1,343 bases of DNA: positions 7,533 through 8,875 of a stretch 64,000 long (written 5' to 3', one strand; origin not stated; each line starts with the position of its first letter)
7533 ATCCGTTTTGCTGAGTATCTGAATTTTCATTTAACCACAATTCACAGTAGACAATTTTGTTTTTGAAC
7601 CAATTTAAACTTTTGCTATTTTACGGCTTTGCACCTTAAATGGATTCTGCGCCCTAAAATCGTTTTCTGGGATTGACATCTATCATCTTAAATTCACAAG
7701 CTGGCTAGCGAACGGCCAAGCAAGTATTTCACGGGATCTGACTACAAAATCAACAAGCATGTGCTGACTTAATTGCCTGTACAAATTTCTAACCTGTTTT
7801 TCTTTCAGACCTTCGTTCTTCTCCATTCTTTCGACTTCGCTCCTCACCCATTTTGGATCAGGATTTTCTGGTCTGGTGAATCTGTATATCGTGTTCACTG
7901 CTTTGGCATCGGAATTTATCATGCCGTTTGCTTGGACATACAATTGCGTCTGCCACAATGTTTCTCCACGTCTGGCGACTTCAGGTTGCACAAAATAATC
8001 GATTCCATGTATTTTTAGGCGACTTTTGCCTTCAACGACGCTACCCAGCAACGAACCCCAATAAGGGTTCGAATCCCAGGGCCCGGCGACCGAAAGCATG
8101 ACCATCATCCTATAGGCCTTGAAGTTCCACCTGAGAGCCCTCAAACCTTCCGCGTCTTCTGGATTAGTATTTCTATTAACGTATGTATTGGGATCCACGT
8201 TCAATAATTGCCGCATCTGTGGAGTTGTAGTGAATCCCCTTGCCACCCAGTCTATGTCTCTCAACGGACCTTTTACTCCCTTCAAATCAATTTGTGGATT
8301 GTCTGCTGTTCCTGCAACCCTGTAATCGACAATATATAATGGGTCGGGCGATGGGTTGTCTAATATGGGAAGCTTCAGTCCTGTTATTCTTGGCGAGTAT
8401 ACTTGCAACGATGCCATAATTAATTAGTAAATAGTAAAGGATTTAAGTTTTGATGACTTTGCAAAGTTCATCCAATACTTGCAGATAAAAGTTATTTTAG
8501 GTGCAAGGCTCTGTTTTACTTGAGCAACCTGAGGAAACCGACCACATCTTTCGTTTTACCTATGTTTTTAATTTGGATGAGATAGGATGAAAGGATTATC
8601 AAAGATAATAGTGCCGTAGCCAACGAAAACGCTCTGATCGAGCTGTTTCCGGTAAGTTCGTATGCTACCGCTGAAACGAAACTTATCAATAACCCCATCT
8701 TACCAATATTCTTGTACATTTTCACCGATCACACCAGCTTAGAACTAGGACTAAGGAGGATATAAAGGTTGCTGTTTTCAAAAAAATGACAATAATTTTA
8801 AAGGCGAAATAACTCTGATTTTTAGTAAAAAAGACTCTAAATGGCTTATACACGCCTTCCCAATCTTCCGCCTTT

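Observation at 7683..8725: Two foreign-looking ORFs inserted into the conserved rps13-rps4-rps11-rpoD operon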

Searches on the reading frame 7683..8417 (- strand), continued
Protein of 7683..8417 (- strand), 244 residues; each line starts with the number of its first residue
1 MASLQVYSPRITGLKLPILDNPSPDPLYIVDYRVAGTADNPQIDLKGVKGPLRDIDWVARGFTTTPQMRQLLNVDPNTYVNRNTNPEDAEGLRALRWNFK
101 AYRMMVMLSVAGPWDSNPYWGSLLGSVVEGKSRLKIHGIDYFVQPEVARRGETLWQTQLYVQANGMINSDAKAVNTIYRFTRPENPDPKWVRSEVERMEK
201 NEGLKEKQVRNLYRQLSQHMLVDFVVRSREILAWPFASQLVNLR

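Call 55: find_homologous_proteins(query=L004:5039-6112:+, max_evalue=1e-20)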
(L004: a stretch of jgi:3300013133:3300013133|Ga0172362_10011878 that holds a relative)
Query L004:5039-6112:+ (357 aa): 7993 proteins with E <= 1e-20 among 8000 candidates; the best 120 are listed.
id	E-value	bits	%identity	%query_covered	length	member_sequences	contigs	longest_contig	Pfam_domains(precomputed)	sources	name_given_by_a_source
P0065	2.2e-234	795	100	100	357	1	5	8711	PF00078.33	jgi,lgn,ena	-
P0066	8.8e-195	665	86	98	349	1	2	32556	PF00078.33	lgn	-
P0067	1.4e-191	654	82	99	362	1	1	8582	PF00078.33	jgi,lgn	jgi:retron-type reverse transcriptase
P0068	6.0e-190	649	82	99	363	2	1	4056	PF00078.33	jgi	-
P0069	5.0e-188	642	81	99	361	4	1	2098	PF00078.33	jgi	-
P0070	8.7e-188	642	80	99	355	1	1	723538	PF00078.33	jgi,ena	-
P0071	9.4e-188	641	79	99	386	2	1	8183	PF00078.33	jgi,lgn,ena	-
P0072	8.2e-187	638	80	100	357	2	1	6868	PF00078.33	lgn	-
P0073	1.0e-184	631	79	100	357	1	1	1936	PF00078.33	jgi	jgi:retron-type reverse transcriptase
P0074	2.6e-182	624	82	95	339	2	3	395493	PF00078.33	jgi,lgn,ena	-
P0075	1.1e-161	556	72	97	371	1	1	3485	PF00078.33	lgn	-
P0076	6.1e-161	553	71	97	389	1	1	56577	PF00078.33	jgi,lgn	jgi:retron-type reverse transcriptase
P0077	4.4e-159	547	72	96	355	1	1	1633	PF00078.33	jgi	-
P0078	1.1e-152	526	66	98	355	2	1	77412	PF00078.33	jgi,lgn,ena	-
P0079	1.6e-151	522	66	98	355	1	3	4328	PF00078.33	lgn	-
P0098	9.9e-144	497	65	96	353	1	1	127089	PF00078.33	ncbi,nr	ncbi:MAG: hypothetical protein HYW25_01125 [Candidatus Aenigmarchaeota archaeon]|nr:hypothetical pro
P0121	3.0e-139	482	64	96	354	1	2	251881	PF00078.33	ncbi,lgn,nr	ncbi:MAG: hypothetical protein HYW23_02415 [Candidatus Aenigmarchaeota archaeon]|nr:hypothetical pro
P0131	4.5e-138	478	64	95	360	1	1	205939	PF00078.33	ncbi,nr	ncbi:MAG: hypothetical protein HY516_01715 [Candidatus Aenigmarchaeota archaeon]|nr:hypothetical pro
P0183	1.4e-132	460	69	85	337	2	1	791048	PF00078.33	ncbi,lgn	-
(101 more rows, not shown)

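Call 56: find_encoding_contigs(protein=P0121, flank=10000, max_places=3)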
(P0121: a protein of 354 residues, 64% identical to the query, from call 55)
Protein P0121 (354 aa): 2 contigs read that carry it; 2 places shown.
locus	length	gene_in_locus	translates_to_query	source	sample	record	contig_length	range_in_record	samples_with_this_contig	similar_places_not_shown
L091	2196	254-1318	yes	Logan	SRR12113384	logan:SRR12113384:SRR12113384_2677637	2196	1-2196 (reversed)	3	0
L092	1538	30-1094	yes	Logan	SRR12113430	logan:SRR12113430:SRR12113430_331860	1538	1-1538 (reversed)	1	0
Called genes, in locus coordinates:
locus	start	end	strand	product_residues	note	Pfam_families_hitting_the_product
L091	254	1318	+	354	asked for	PF00078:RVT_1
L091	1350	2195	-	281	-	?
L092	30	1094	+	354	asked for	PF00078:RVT_1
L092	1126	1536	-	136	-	?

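Call 60: search_solved_structures(query=A2, max_evalue=10, show_alignments=2)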
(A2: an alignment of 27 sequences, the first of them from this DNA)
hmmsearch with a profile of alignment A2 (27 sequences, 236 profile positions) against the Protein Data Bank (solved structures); distinct sequences matched with E-value up to 10: 2.
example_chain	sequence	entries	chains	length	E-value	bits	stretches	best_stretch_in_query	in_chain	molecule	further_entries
1ttx_A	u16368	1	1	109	0.072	15.4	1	144-181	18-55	Oncomodulin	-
1omd_A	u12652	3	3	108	0.16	14.3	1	144-180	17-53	ONCOMODULIN | RAT ONCOMODULIN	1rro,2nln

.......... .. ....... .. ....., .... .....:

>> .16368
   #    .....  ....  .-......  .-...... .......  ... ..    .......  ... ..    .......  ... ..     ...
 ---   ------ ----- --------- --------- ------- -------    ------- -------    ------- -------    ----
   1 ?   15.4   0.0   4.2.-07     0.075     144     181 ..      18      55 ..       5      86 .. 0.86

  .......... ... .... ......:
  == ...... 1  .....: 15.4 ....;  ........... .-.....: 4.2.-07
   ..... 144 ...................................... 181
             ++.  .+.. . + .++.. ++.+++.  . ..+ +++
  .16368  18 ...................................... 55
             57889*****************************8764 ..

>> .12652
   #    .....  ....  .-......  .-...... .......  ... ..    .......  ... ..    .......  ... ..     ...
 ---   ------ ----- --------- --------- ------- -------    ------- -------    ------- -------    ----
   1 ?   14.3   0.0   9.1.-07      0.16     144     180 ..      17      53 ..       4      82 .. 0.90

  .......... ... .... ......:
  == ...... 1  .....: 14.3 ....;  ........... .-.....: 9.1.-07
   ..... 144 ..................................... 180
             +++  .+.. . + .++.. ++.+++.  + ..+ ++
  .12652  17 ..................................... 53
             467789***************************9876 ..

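Call 61: search_protein_families(library=pfam, alignment_id=A2, max_evalue=0.1)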
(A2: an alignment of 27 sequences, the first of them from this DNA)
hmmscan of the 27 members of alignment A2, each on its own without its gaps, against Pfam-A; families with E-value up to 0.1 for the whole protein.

A. member 1, seq(244 aa): 1 family
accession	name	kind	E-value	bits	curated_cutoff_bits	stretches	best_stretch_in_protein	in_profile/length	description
PF16216.10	GxGYxYP_N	-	0.0091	16.2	23.9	1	165-214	23-65/72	GxGYxYP_N 1st domain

B. families by the number of members that match (of 27 scanned): 12 families
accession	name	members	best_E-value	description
PF08700.17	VPS51_Exo84_N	2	0.024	Vps51/EXO84/COG1 N-terminal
PF09868.14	DUF2095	1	0.0051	Uncharacterized protein conserved in archaea (DUF2095)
PF01167.24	Tub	1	0.0059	Tub family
PF12651.13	RHH_3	1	0.0075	Ribbon-helix-helix domain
PF16216.10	GxGYxYP_N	1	0.0091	GxGYxYP_N 1st domain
PF01402.27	RHH_1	1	0.012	Ribbon-helix-helix protein, copG family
PF08630.15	Dfp1_Him1_M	1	0.045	Dfp1/Him1, central region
PF25708.1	Phage_T7_Gp5_9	1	0.068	Phage T7 gp5.9 RecBCD inhibitor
PF05700.16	BCAS2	1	0.072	Breast carcinoma amplified sequence 2 (BCAS2)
PF06115.17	DUF956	1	0.077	Domain of unknown function (DUF956)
PF22798.2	DUF5817_CT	1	0.079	DUF5817, C-terminal domain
PF05875.18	Ceramidase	1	0.094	Ceramidase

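Call 70: predict_structure(alignment_id=A4)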
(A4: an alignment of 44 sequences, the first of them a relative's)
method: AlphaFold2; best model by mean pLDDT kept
length: 266 residues; sequences in the alignment: 44
mean_pLDDT: 93.5   pTM: 0.84
mean pLDDT of the five models: 93.5, 92.9, 92.7, 92.6, 92.2
residues with pLDDT >= 90: 234; 70-90: 18; 50-70: 11; < 50: 3
segments of 3 or more residues with pLDDT < 50: none
pLDDT, mean of each block of 10 residues (from residue 1): 60 97 97 97 95 98 98 98 98 97 98 98 98 97 95 98 98 97 97 97 89 97 89 64 89 96 93
secondary structure, 60 per line:
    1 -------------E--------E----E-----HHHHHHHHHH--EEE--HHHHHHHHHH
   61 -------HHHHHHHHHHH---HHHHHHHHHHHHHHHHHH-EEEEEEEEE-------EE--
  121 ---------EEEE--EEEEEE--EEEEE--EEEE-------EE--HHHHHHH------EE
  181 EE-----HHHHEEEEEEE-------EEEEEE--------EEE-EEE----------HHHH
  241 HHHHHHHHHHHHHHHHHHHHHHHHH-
elements in order: H34-43 E46-48 H51-60 H68-78 H82-99 E101-109 E130-133 E136-141 E144-148 E151-154 H166-172 E179-182 H188-191 E192-198 E206-211 E220-222 E224-226 H237-265

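Call 73: fold_search(model_id=the predicted structure, library=pdb)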
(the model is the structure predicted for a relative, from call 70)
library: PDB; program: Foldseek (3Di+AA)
matches with E <= 10: 372; with E <= 0.001: 0
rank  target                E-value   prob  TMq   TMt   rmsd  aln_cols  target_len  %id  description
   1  5vf4_A                1.3e-02  0.84  0.36  0.27  14.9       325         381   11  Thermus aquaticus variable protein (TaqVP) from diversity-generating retroelements (DGR) (released 2017-05-24)
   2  5vf4_D                1.8e-02  0.82  0.37  0.28  14.4       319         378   11  Thermus aquaticus variable protein (TaqVP) from diversity-generating retroelements (DGR) (released 2017-05-24)
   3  5vf4_C                2.2e-02  0.80  0.38  0.28  14.4       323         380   10  Thermus aquaticus variable protein (TaqVP) from diversity-generating retroelements (DGR) (released 2017-05-24)
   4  5ig9_C                1.3e-01  0.07  0.14  0.12  16.0       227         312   14  Crystal structure of macrocyclase MdnC bound with precursor peptide MdnA from Microcystis aeruginosa MRC (released 2016-09-21)
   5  5ig9_E                2.0e-01  0.06  0.14  0.12  14.8       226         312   13  Crystal structure of macrocyclase MdnC bound with precursor peptide MdnA from Microcystis aeruginosa MRC (released 2016-09-21)
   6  1rj2_D                2.4e-01  0.06  0.12  0.11  19.6       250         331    8  Crystal structure of the DH/PH fragment of Dbs without bound GTPase (released 2004-06-29)
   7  5ig9_A                2.7e-01  0.05  0.13  0.12  15.3       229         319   12  Crystal structure of macrocyclase MdnC bound with precursor peptide MdnA from Microcystis aeruginosa MRC (released 2016-09-21)
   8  5ig9_D                3.1e-01  0.06  0.14  0.12  13.8       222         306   13  Crystal structure of macrocyclase MdnC bound with precursor peptide MdnA from Microcystis aeruginosa MRC (released 2016-09-21)
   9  5ig9_H                3.3e-01  0.05  0.13  0.12  14.4       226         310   12  Crystal structure of macrocyclase MdnC bound with precursor peptide MdnA from Microcystis aeruginosa MRC (released 2016-09-21)
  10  7m4s_A                3.5e-01  0.04  0.14  0.12  17.3       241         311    8  Crystal structure of macrocyclase AMdnB from Anabaena sp. PCC 7120 (released 2021-11-03)
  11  7drn_B                4.5e-01  0.03  0.12  0.11  13.9       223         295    7  Structure of ATP-grasp ligase PsnB complexed with precursor peptide PsnA2 and AMPPNP (released 2021-09-08)
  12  6j9c_D                5.0e-01  0.03  0.08  0.16  15.4       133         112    7  Crystal structure of Arabidopsis thaliana transcription factor LEC2-DNA complex (released 2019-05-29)
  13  5ig9_B                5.3e-01  0.04  0.14  0.13  15.0       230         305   13  Crystal structure of macrocyclase MdnC bound with precursor peptide MdnA from Microcystis aeruginosa MRC (released 2016-09-21)
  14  5ig9_G                5.7e-01  0.04  0.14  0.13  15.0       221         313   13  Crystal structure of macrocyclase MdnC bound with precursor peptide MdnA from Microcystis aeruginosa MRC (released 2016-09-21)
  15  9u42                  5.7e-01  0.04  0.09  0.13  17.4       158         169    9  Crystal Structure of Homogentisate 1,2-Dioxygenase from Acinetobacter in Complex with Zn ion (released 2025-07-23)
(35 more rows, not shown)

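Call 76: find_encoding_contigs(protein=P0183, flank=6000, max_places=1)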
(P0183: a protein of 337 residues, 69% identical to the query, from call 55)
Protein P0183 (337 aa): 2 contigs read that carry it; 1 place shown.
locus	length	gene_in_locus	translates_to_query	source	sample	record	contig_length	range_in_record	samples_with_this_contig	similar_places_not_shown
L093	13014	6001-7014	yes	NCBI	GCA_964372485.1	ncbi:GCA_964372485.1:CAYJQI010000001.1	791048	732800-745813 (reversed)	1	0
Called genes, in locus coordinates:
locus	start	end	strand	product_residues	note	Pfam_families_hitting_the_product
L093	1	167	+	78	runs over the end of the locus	-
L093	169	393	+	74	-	-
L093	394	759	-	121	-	-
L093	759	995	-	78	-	PF01199:Ribosomal_L34e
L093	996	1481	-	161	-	PF01956:EMC3_TMCO1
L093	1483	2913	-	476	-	PF10559:Plug_translocon (weak), PF00344:SecY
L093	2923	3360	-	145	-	PF00828:Ribosomal_L27A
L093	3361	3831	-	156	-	PF00327:Ribosomal_L30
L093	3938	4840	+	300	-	PF03741:TerC (weak), PF04332:DUF475, PF03741:TerC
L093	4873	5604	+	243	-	-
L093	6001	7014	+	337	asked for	PF00078:RVT_1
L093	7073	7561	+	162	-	PF09055:Sod_Ni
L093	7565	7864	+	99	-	PF10502:Peptidase_S26, PF00717:Peptidase_S24, PF10502:Peptidase_S26 (weak)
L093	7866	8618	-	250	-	PF00333:Ribosomal_S5, PF03719:Ribosomal_S5_C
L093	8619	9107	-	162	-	PF17144:Ribosomal_L5e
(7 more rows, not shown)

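Call 77: find_encoding_contigs(protein=P0131, flank=6000, max_places=1)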
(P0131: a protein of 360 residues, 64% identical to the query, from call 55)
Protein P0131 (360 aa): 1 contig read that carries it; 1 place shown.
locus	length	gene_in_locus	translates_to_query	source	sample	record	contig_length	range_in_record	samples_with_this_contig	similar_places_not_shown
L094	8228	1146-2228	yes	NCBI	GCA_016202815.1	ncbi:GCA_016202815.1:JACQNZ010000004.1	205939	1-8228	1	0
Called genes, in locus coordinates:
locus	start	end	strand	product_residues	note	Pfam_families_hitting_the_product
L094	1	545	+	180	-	?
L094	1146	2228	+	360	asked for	PF00078:RVT_1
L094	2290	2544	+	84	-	-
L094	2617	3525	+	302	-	PF00333:Ribosomal_S5, PF03719:Ribosomal_S5_C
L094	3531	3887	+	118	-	PF00327:Ribosomal_L30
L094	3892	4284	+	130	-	PF00828:Ribosomal_L27A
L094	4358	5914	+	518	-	PF00344:SecY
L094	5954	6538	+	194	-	PF13207:AAA_17, PF13238:AAA_18 (weak)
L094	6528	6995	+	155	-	PF01956:EMC3_TMCO1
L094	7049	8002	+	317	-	PF08068:DKCLD, PF01509:TruB_N, PF21238:Pus10_C (weak), PF01509:TruB_N, PF16198:TruB_C_2, PF01472:PUA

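Call 78: find_encoding_contigs(protein=P0098, flank=6000, max_places=1)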
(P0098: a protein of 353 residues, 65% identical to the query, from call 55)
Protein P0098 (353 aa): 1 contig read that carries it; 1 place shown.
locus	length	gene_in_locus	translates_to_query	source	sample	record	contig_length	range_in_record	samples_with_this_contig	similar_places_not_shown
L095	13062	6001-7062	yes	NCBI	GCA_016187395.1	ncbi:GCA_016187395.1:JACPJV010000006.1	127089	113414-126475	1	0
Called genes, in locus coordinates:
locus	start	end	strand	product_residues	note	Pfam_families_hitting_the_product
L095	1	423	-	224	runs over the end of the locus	PF09335:VTT_dom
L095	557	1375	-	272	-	-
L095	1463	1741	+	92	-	PF04255:DUF433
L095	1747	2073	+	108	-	PF01927:Mut7-C (weak), PF18480:DUF5615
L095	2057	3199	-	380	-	PF04894:Nre_N, PF04895:Nre_C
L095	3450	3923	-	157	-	-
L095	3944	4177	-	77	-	PF01907:Ribosomal_L37e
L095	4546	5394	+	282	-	-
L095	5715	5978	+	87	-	-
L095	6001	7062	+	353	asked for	PF00078:RVT_1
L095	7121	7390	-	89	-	-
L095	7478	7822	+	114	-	-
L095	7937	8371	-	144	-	PF01850:PIN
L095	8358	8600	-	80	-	-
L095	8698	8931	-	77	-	PF01423:LSM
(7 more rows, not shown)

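Call 91: list_cluster_members(proteins=[P0001, P0003, P0007])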
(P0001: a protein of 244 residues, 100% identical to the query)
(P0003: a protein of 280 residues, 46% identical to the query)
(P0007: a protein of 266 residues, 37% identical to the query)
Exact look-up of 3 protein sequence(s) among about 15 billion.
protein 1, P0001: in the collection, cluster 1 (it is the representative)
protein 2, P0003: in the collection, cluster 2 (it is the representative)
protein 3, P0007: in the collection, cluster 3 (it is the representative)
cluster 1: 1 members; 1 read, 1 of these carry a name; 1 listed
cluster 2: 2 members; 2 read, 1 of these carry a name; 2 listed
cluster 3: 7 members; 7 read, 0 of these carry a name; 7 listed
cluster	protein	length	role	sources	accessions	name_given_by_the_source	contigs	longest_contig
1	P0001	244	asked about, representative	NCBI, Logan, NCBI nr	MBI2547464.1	MAG: hypothetical protein HYW23_03395 [Candidatus Aenigmarchaeota archaeon] | hypothetical protein [Candidatus Aenigmarchaeota archaeon]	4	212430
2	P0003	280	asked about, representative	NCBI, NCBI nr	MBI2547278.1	MAG: hypothetical protein HYW23_02420 [Candidatus Aenigmarchaeota archaeon] | hypothetical protein [Candidatus Aenigmarchaeota archaeon]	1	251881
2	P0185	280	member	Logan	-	-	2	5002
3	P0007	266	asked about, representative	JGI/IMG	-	-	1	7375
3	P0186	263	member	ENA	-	-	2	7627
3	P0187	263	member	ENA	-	-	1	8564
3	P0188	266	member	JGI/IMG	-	-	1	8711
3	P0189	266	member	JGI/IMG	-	-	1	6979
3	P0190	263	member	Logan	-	-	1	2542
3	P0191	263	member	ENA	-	-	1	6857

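Call 94: find_encoding_contigs(protein=P0001, flank=3000, max_places=6)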
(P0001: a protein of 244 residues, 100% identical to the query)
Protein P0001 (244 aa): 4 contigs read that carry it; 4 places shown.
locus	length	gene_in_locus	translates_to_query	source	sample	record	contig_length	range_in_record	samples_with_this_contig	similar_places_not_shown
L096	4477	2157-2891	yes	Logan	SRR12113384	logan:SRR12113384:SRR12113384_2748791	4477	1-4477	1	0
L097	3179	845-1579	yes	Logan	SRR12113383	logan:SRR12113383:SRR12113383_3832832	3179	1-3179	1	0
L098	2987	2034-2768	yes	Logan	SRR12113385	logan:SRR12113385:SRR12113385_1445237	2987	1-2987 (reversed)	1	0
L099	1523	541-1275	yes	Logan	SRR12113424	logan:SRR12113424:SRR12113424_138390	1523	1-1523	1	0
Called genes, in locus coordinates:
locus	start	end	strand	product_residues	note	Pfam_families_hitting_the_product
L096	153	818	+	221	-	PF00416:Ribosomal_S13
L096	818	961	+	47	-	-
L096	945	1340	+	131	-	PF01479:S4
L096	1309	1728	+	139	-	PF00411:Ribosomal_S11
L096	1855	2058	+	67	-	-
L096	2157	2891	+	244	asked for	-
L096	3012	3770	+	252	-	PF01193:RNA_pol_L, PF01000:RNA_pol_A_bac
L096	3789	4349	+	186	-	-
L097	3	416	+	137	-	?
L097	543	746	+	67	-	-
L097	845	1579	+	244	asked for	-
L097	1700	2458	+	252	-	PF01193:RNA_pol_L, PF01000:RNA_pol_A_bac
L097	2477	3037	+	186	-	-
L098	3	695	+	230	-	?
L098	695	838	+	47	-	-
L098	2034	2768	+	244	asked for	-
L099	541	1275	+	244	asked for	-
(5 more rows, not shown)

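Call 95: find_encoding_contigs(protein=P0185, flank=5000, max_places=3)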
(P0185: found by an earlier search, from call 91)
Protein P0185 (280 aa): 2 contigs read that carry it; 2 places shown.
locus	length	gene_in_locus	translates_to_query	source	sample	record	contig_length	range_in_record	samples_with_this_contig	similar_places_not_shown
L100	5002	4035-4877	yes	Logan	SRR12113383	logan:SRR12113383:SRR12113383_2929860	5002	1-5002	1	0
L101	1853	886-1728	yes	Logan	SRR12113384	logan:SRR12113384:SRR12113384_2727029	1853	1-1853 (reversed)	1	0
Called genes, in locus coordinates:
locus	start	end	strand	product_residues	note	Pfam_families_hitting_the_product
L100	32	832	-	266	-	-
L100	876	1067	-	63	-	-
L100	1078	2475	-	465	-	-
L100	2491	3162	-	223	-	-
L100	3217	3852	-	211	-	PF02223:Thymidylate_kin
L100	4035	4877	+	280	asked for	-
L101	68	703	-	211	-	PF02223:Thymidylate_kin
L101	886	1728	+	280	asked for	-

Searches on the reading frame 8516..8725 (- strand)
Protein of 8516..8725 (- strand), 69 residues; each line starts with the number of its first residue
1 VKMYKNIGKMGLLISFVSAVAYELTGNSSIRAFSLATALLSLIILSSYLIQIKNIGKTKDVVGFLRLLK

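Call 4: search_protein_families(library=pfam, proteins=[window:8516-8725:-], max_evalue=0.1)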
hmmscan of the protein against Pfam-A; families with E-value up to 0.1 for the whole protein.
window:8516-8725:- (69 aa): 0 families
